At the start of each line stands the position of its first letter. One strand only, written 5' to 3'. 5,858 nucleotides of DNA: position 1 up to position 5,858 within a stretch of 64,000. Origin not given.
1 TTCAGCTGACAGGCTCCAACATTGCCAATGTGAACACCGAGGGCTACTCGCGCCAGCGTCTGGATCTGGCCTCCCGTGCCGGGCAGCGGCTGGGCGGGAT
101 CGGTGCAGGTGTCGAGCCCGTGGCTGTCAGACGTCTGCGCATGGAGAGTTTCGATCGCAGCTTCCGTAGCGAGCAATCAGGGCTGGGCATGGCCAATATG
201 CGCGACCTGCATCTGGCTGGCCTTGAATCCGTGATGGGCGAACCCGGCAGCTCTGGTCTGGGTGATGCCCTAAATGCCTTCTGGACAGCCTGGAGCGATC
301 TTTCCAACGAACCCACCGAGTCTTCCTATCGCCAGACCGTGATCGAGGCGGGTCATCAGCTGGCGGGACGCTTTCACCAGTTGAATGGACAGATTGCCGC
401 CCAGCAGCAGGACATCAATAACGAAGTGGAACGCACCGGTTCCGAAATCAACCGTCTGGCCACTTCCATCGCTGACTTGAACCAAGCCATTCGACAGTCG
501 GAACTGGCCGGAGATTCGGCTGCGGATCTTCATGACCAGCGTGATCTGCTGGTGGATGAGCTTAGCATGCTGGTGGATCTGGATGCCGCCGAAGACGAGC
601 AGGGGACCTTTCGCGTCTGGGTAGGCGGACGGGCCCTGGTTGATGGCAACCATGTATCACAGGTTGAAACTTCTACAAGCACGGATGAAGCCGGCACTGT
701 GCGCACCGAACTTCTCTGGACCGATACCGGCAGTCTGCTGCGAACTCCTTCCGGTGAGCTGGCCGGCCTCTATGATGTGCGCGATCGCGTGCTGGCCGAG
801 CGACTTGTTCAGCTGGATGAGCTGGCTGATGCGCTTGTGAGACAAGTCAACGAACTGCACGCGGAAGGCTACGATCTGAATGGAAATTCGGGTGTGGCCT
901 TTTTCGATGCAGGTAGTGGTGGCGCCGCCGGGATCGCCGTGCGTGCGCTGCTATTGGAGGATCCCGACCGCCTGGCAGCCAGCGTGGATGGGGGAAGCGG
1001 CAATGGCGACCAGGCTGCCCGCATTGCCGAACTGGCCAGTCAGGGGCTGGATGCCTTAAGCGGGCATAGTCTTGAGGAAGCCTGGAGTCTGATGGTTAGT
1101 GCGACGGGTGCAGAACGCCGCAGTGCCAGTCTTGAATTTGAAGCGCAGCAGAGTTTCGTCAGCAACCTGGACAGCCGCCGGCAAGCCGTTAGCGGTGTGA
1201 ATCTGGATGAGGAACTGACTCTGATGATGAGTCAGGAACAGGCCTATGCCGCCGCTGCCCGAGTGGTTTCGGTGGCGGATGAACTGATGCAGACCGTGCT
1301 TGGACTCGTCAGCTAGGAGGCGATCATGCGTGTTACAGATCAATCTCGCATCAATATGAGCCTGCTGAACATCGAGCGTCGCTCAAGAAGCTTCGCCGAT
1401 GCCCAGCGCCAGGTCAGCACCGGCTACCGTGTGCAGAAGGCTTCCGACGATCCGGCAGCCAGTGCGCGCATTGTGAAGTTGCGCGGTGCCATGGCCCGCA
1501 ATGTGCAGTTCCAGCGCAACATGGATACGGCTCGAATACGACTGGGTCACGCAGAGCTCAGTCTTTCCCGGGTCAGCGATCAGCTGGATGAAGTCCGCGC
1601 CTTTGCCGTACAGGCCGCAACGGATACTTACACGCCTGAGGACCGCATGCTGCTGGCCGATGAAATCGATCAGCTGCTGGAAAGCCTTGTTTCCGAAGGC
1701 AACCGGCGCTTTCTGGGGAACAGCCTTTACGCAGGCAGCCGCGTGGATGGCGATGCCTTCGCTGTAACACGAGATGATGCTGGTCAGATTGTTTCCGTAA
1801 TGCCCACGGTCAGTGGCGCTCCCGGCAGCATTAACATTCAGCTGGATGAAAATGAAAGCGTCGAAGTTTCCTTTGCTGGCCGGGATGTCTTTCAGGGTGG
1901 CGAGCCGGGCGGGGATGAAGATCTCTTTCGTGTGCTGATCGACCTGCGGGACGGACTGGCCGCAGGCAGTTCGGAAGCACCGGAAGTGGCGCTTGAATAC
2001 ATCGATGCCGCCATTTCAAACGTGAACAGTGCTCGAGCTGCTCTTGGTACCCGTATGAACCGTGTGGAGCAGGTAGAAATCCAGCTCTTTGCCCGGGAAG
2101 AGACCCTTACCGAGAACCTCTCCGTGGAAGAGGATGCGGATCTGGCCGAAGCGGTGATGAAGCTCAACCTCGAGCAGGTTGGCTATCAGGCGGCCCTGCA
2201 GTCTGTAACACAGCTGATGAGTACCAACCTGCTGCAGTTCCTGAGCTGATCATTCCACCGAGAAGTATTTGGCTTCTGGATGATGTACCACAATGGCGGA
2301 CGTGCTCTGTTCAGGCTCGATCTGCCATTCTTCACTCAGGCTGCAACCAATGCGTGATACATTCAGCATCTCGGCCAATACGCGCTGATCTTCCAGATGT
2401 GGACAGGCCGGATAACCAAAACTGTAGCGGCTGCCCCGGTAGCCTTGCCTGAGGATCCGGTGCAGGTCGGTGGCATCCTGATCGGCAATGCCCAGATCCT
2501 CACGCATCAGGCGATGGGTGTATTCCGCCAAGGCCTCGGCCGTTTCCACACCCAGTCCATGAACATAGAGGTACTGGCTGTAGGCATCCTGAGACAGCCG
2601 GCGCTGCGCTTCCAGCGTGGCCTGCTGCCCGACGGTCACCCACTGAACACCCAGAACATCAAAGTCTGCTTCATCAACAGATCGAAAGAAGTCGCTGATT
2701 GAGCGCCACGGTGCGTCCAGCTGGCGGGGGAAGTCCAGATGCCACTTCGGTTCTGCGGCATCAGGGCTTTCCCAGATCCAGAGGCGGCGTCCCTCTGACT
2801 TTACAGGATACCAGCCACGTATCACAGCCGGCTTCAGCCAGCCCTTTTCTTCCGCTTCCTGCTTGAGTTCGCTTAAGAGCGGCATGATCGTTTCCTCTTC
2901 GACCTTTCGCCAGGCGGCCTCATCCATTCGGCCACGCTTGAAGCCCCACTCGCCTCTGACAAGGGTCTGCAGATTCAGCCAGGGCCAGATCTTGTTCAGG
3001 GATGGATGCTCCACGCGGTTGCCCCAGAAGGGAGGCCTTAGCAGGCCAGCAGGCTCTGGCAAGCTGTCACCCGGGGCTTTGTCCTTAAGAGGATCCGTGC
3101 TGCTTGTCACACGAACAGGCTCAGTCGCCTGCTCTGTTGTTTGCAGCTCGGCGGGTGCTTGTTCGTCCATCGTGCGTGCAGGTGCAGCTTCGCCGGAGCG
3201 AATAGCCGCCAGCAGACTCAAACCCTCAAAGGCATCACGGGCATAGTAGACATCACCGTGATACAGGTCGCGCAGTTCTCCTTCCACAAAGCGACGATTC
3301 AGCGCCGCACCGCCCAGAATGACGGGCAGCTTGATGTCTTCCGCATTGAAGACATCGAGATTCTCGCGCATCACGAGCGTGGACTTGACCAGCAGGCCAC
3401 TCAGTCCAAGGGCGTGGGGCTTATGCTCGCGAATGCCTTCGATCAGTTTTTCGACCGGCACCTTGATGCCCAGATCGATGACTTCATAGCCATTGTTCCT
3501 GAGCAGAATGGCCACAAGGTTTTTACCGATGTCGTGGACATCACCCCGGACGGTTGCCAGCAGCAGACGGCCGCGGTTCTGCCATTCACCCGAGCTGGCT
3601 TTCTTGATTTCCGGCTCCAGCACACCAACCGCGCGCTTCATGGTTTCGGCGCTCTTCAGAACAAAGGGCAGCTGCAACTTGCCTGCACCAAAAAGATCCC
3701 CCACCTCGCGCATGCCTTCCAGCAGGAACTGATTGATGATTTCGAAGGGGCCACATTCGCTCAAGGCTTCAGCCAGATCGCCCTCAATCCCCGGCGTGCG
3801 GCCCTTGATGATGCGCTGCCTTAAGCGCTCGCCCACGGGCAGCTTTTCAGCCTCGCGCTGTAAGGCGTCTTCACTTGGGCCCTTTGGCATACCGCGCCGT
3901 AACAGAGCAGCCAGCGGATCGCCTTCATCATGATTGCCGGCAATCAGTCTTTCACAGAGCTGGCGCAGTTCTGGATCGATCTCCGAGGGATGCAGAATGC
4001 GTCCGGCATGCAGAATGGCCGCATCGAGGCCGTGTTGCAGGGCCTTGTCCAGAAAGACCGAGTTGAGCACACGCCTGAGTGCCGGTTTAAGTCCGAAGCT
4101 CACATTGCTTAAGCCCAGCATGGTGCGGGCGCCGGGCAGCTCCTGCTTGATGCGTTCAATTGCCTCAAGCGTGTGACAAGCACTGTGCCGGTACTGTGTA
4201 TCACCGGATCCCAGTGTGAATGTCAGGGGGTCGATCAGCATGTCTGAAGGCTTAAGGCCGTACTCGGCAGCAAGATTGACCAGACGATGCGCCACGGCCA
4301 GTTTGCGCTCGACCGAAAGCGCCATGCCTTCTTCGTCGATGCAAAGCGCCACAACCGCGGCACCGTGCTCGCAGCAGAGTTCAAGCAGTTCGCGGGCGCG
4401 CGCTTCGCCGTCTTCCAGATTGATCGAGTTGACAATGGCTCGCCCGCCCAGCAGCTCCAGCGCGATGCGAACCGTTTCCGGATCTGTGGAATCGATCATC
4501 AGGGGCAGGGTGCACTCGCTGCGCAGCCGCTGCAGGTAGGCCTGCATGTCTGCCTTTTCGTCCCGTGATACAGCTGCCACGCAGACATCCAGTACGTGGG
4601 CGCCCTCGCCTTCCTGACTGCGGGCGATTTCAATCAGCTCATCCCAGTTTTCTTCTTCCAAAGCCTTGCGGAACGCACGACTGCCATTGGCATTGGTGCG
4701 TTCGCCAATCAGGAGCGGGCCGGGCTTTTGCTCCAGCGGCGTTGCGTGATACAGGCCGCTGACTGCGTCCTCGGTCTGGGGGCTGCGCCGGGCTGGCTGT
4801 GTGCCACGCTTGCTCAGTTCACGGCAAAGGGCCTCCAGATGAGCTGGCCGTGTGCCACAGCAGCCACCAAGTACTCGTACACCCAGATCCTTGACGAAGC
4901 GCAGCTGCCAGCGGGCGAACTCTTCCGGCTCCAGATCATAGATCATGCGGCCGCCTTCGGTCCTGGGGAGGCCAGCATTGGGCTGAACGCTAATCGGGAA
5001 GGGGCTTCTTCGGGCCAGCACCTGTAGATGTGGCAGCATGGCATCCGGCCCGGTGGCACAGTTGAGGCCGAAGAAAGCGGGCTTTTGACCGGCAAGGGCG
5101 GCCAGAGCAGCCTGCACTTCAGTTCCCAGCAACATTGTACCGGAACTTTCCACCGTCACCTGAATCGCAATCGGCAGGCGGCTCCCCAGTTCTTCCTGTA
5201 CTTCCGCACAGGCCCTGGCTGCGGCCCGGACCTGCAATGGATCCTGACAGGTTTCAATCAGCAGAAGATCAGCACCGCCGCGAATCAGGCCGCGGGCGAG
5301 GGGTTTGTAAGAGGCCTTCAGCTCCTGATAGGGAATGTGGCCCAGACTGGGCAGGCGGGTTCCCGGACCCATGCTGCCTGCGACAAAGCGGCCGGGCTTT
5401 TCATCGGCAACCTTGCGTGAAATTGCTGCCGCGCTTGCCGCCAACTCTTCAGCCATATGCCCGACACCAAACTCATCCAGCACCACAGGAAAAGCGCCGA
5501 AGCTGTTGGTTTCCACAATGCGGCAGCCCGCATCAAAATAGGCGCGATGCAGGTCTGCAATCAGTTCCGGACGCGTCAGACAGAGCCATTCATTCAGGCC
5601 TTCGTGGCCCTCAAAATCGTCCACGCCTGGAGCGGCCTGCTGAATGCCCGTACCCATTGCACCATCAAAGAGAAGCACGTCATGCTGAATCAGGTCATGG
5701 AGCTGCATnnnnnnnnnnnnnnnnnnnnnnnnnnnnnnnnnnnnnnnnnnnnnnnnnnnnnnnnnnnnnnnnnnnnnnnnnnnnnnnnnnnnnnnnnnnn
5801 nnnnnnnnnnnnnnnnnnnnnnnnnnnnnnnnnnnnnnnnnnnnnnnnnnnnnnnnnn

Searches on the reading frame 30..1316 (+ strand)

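Call 29: search_protein_families(library=pfam, proteins=[window:30-1316:+], max_evalue=0.00001)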
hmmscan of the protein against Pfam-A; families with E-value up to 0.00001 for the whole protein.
window:30-1316:+ (428 aa): 2 families
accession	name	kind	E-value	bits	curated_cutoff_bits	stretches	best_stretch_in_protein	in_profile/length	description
PF22638.1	FlgK_D1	-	1.7e-64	218.1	28.6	1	63-292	2-233/233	Flagellar hook-associated protein FlgK helical domain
PF06429.18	Flg_bbr_C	-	8.8e-11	41.6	23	1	387-425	7-45/46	Flagellar basal body rod FlgEFG protein C-terminal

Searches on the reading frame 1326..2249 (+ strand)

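Call 29: search_protein_families(library=pfam, proteins=[window:1326-2249:+], max_evalue=0.00001)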
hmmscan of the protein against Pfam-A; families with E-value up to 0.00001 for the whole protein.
window:1326-2249:+ (307 aa): 2 families
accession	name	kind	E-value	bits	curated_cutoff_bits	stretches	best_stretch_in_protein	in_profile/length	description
PF00669.25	Flagellin_N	-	5.7e-18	65.7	26.6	1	14-122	12-120/139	Bacterial flagellin N-terminal helical region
PF00700.27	Flagellin_C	-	4.5e-10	40.2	23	1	223-306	1-86/86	Bacterial flagellin C-terminal helical region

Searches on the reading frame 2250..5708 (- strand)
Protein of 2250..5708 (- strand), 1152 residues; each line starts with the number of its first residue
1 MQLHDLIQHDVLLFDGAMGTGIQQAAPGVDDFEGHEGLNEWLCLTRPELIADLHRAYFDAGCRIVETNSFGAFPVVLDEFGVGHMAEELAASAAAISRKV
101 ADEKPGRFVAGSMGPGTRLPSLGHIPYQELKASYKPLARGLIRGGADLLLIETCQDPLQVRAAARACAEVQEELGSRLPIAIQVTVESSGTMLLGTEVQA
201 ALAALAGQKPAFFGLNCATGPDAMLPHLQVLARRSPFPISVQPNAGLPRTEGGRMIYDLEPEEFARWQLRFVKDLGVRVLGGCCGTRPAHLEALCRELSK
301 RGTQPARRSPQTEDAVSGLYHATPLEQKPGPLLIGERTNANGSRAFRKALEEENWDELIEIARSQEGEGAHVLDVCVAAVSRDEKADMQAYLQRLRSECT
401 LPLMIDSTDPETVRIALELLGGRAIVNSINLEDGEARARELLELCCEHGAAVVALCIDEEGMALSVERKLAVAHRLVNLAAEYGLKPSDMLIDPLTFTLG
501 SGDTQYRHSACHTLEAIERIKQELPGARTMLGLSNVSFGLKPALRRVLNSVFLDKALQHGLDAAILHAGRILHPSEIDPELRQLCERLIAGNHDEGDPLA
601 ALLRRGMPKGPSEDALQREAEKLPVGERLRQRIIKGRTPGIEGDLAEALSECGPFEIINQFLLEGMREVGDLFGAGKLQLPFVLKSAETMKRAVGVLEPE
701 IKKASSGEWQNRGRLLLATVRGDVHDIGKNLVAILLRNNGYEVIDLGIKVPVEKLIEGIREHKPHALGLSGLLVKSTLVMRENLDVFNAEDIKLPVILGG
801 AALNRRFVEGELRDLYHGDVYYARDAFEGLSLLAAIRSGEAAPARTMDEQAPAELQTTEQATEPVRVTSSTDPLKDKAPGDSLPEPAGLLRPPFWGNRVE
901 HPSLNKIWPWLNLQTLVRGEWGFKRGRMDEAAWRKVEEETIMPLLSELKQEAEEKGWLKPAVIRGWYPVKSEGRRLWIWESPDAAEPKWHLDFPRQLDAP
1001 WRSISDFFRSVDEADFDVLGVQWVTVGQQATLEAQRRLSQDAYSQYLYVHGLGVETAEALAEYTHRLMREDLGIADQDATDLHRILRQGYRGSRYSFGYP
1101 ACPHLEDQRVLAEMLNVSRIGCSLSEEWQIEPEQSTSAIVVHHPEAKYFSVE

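Call 18: search_protein_families(library=ncbifam, proteins=[window:2250-5708:-], max_evalue=0.00001)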
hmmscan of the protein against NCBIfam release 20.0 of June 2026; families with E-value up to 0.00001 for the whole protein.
window:2250-5708:- (1152 aa): 15 families
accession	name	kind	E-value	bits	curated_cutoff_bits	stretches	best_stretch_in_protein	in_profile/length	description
TIGR02082.1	metH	equivalog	0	1105.6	1010.85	1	8-1151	2-1182/1182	methionine synthase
NF007024.0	PRK09490.1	equivalog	8.2e-211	702.9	1497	1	2-1151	11-1199/1234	methionine synthase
NF006396.0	PRK08645.1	equivalog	7.4e-63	212.6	453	1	2-304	3-290/611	bifunctional homocysteine S-methyltransferase/methylenetetrahydrofolate reductase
NF005719.0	PRK07535.1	domain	1.3e-52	178.6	259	1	333-568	3-229/268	methyltetrahydrofolate:corrinoid/iron-sulfur protein methyltransferase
NF005718.0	PRK07534.1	equivalog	2.9e-45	155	338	1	3-318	6-314/337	betaine--homocysteine S-methyltransferase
TIGR02370.1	pyl_corrinoid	subfamily_domain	4.6e-40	137.1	215.3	1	633-815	6-189/197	methyltransferase cognate corrinoid protein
NF047996.1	corrin_MtgC_2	exception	2e-32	112.4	370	1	653-829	33-208/212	glycine betaine-specific corrinoid protein MtgC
NF040655.1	MtaC_Meth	equivalog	2.5e-31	108.6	420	1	645-810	55-217/253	methanol--corrinoid protein MtaC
NF041607.1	dimeth_corrin_MtbC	equivalog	6.6e-31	107.4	350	1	647-809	19-181/203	dimethylamine corrinoid protein MtbC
NF040669.1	MtaC2_Meth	equivalog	1.5e-28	99.9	450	1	630-823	47-238/267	methanol--corrinoid protein MtaC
NF040758.1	CODH_ACS_meth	exception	2.9e-28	98.9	370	1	332-567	5-232/261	carbon monoxide dehydrogenase/acetyl-CoA synthase methytransferase subunit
NF047995.1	corrinoid_MtgC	exception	1e-25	90.5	310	1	628-805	7-187/215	glycine betaine-specific corrinoid protein MtgC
NF007020.0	PRK09485.1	equivalog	3.1e-23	82.3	215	1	6-299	8-304/306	homocysteine S-methyltransferase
NF052513.1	TransRegCarH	equivalog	1.3e-07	31.2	400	1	617-806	75-254/274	HTH-type transcriptional repressor CarH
NF002612.0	PRK02261.1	equivalog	2.3e-06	27.1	110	1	714-792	5-83/148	methylaspartate mutase subunit S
